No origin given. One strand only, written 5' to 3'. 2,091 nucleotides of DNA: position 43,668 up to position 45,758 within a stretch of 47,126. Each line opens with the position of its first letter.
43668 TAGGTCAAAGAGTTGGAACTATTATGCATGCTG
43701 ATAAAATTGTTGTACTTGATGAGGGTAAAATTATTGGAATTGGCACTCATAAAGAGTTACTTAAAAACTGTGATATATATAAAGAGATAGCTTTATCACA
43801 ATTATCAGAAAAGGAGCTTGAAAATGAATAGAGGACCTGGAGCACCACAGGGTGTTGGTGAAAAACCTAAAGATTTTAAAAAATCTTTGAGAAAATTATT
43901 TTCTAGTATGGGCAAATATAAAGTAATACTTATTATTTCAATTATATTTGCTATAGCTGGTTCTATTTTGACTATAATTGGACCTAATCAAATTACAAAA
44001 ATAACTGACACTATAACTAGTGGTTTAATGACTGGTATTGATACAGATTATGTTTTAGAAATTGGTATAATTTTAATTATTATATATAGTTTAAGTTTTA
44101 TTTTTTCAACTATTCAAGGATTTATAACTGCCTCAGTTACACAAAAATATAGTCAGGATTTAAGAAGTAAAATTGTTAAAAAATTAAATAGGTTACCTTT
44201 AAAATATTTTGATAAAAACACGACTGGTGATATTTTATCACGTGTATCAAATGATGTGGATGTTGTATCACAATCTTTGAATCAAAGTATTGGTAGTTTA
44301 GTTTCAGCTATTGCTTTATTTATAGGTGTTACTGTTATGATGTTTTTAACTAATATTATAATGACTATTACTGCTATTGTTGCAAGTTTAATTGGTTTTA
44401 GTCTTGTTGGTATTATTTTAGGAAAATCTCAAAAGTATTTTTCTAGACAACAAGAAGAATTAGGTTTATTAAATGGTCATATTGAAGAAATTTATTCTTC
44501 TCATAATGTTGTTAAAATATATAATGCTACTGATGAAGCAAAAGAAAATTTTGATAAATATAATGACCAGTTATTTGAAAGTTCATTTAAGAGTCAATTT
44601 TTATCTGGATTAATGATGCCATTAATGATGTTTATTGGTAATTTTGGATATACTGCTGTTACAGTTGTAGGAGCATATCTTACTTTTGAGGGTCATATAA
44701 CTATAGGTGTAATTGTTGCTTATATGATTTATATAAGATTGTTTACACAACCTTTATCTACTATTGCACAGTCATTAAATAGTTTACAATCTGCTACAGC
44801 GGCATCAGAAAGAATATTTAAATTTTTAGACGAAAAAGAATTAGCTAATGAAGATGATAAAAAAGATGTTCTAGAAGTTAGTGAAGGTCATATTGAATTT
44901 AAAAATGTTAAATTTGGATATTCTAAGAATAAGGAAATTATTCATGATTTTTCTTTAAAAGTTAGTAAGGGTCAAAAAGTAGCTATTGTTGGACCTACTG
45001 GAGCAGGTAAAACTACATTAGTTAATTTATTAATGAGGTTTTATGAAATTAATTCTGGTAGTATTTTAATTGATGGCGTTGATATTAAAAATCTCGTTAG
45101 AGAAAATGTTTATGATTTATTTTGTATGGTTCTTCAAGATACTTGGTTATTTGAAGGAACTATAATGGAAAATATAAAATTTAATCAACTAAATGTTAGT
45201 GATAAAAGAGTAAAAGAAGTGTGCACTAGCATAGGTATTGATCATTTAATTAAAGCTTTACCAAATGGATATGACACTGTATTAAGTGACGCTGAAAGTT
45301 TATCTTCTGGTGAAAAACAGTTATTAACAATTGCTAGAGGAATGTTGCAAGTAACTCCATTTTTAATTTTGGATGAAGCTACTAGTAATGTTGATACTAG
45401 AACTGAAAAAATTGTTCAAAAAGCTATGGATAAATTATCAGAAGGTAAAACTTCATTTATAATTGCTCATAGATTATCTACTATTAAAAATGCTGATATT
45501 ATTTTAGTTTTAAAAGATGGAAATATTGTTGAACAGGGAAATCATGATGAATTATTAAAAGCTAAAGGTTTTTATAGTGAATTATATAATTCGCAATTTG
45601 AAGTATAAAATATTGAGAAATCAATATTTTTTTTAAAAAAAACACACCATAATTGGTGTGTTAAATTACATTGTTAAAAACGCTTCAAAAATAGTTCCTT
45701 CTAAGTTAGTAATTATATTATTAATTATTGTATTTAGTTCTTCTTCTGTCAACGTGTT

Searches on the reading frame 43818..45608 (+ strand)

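Call 39: search_protein_families(library=pfam, proteins=[window:43818-45608:+], max_evalue=0.001)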
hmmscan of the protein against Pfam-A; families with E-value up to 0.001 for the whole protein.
window:43818-45608:+ (596 aa): 4 families
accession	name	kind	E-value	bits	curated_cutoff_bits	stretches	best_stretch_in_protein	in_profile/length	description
PF00664.28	ABC_membrane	-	2.9e-52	178.5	28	1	38-313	1-274/274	ABC transporter transmembrane region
PF00005.33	ABC_tran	-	3.7e-27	96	25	1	376-523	2-137/137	ABC transporter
PF02463.25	SMC_N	-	1.6e-08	34.7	40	1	452-563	110-209/220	RecF/RecN/SMC N terminal domain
PF13401.12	AAA_22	-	0.00019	22.2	27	0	388-521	8-93/130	AAA domain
